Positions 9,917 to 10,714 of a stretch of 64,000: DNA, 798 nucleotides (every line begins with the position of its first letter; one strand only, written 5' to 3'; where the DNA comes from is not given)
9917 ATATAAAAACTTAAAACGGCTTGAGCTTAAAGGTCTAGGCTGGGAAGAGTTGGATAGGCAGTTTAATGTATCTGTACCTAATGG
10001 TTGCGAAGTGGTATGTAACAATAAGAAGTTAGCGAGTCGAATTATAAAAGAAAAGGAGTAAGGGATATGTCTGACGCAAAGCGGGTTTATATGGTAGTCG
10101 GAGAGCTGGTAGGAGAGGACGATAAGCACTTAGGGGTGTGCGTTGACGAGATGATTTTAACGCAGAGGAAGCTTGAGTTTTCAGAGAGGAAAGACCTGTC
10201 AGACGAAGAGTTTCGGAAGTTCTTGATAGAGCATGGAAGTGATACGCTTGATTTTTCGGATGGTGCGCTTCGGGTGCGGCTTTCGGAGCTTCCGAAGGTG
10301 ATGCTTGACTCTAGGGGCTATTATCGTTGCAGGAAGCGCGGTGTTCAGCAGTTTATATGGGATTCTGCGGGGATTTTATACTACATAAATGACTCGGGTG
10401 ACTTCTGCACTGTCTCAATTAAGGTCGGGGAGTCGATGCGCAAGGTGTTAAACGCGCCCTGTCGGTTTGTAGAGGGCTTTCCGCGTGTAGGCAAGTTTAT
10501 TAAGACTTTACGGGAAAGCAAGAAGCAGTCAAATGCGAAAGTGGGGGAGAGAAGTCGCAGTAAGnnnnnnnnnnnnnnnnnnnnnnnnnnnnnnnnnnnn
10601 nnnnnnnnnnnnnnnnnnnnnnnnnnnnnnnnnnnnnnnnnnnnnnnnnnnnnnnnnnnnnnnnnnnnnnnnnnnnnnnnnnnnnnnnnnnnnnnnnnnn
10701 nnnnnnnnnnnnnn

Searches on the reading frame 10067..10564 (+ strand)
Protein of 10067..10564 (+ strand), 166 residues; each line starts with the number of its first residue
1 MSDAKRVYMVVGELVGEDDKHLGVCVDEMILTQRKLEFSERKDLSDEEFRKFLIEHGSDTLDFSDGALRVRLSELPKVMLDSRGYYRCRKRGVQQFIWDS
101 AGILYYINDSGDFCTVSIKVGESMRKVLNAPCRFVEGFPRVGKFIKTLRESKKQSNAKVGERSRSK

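Call 73: predict_structure(alignment_id=A6)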
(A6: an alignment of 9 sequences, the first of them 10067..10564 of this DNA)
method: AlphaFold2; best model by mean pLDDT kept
length: 166 residues; sequences in the alignment: 9
mean_pLDDT: 54.6   pTM: 0.43
mean pLDDT of the five models: 54.6, 54.2, 54.2, 53.6, 50.7
residues with pLDDT >= 90: 0; 70-90: 37; 50-70: 57; < 50: 72
segments of 3 or more residues with pLDDT < 50: 58-93, 134-166
pLDDT, mean of each block of 10 residues (from residue 1): 66 74 77 66 81 60 34 34 38 52 58 61 60 43 41 34 41
secondary structure, 60 per line:
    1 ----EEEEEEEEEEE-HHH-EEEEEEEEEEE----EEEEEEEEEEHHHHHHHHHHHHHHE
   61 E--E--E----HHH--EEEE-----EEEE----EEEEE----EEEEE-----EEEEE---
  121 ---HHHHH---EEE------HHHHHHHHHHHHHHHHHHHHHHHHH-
elements in order: E5-15 E21-31 E36-45 H46-59 E77-80 E86-89 E94-98 E103-107 E113-117 H124-128 E132-134 H141-165
